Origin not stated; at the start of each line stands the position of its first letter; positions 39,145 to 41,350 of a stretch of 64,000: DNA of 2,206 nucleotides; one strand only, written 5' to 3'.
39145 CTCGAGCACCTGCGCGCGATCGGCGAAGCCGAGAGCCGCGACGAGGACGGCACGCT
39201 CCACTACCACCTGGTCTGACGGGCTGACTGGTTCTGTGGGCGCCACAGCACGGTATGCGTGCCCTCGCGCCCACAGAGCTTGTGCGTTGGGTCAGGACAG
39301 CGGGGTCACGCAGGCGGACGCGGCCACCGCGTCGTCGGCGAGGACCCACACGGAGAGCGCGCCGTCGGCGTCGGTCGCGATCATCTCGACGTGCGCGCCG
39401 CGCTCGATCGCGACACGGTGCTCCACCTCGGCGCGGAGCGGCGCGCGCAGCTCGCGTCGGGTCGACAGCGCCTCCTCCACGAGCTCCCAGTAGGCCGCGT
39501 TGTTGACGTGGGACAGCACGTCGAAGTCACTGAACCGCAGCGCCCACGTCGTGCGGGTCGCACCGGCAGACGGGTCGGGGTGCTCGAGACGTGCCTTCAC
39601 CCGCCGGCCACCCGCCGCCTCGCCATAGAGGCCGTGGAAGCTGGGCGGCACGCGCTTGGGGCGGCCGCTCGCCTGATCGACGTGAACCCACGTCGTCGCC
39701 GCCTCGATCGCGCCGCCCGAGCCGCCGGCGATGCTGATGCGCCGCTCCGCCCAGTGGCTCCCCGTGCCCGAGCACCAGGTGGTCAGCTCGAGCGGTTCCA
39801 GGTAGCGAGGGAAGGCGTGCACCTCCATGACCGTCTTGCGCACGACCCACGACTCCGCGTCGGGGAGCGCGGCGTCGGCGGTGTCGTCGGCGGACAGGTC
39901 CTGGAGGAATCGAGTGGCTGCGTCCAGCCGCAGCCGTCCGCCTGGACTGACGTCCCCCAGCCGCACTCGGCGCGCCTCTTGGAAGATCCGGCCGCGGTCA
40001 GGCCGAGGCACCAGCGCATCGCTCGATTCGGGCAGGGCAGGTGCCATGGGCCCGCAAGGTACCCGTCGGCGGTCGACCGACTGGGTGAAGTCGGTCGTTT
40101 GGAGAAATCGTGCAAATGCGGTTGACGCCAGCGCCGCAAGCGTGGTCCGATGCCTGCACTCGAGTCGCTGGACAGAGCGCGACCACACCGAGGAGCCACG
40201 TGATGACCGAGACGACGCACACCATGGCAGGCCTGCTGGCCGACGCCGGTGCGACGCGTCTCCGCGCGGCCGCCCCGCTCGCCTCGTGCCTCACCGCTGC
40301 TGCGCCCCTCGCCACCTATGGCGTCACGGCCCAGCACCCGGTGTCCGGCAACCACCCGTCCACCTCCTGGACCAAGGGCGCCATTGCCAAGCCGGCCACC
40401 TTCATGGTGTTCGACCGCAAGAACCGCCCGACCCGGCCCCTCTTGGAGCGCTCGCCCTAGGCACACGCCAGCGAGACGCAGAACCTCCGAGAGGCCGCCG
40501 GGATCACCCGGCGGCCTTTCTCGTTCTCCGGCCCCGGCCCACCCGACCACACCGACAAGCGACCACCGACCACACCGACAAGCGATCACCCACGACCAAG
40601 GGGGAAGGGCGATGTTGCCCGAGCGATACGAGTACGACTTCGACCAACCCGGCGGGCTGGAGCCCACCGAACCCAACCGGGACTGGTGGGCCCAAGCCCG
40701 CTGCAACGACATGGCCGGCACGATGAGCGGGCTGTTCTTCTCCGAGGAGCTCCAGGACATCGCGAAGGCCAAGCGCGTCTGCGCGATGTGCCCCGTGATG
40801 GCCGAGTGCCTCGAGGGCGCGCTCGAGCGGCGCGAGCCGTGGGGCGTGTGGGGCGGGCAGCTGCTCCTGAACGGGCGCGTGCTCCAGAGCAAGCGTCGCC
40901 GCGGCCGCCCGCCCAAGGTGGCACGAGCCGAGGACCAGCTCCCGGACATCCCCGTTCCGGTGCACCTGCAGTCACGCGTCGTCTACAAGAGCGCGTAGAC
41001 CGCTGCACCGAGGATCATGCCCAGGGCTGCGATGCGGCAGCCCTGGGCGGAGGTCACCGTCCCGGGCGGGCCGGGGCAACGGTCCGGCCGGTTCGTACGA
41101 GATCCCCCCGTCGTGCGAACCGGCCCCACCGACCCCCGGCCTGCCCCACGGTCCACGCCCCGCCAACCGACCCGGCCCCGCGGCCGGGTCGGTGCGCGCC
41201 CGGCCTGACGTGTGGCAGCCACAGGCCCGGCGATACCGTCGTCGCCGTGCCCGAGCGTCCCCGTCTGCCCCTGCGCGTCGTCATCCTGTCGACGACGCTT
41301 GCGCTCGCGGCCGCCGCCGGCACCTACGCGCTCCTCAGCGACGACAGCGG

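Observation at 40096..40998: WhiB7-like regulator behind an attenuator-like leader: AT-rich tract + TTGACG, Ala-rich 85-codon ORF, perfect intrinsic terminator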

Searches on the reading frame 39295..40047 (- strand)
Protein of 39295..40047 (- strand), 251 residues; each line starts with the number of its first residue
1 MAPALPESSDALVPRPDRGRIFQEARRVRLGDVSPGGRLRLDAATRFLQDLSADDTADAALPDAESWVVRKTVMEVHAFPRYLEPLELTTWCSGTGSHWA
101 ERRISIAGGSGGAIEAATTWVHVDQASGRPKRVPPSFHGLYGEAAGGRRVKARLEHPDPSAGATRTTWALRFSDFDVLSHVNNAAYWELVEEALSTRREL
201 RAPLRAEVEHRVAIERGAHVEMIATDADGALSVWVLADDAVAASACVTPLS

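Call 10: search_protein_families(library=ncbifam, proteins=[window:39295-40047:-], max_evalue=0.01)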
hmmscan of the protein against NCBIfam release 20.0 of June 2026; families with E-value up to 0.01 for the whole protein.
window:39295-40047:- (251 aa): 0 families

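Call 11: search_protein_families(library=pfam, proteins=[window:39295-40047:-], max_evalue=0.01)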
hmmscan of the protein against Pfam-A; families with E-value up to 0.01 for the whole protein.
window:39295-40047:- (251 aa): 3 families
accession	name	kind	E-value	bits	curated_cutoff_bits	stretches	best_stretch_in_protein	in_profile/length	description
PF01643.23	Acyl-ACP_TE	-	1.8e-16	60.5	23.7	1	21-138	3-128/131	Acyl-ACP thioesterase N-terminal domain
PF20791.3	Acyl-ACP_TE_C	-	9.6e-10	39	21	1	164-226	8-71/101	Acyl-ACP thioesterase C-terminal domain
PF13279.12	4HBT_2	-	0.00038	21.3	25.5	0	171-194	2-25/122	Thioesterase-like superfamily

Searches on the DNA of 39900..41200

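Call 6: search_rna_families(source=window, start=39900, end=41200, threshold=evalue, max_evalue=1)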
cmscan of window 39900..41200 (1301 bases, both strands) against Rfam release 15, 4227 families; matches with E-value up to 1: 2.
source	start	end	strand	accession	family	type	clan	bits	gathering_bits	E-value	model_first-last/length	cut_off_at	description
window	39905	39953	-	RF02241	Xoo2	Gene; sRNA;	-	19.7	45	0.45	1-78/78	no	Xanthomonadaceae sRNA Xoo2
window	41166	41191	-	RF01519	CC0196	Gene; sRNA;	-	18.3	35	0.27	33-58/58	no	Caulobacter sRNA CC0196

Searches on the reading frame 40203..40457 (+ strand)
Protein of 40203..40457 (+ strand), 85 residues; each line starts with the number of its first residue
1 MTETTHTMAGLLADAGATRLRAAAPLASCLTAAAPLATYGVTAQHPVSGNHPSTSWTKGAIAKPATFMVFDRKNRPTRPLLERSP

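Call 10: search_protein_families(library=ncbifam, proteins=[window:40203-40457:+], max_evalue=0.01)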
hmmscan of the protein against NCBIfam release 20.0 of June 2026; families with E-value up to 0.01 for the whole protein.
window:40203-40457:+ (85 aa): 0 families

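Call 11: search_protein_families(library=pfam, proteins=[window:40203-40457:+], max_evalue=0.01)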
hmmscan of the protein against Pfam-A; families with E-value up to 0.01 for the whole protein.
window:40203-40457:+ (85 aa): 0 families

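Call 72: search_protein_representatives(protein=window:40203-40457:+)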
Query: 85 residues. Proteins with E-value up to 0.001 (for the whole library): 27; up to 1e-10: 11; up to 1e-30: 1. The best 27 are listed.
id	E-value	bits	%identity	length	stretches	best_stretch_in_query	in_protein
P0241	3.9e-38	145.0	86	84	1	3-85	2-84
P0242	8.1e-28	112.2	76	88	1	3-85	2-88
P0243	3.1e-23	97.6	65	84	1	3-85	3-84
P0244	4.1e-18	81.4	62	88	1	1-85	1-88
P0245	1.4e-17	79.6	55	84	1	1-85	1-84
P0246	3.6e-14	68.8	64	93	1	2-85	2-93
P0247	9.8e-14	67.4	49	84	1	2-84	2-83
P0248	5.8e-13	65.0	59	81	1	1-85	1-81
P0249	1.4e-11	60.6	52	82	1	3-85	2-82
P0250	5.6e-11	58.7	67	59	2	50-85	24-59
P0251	5.9e-11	58.6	56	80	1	3-85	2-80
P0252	5.5e-10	55.5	66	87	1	2-85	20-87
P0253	8.5e-10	54.9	52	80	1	3-85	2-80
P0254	1.2e-09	54.4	54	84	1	1-85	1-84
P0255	3.7e-09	52.9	60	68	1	26-85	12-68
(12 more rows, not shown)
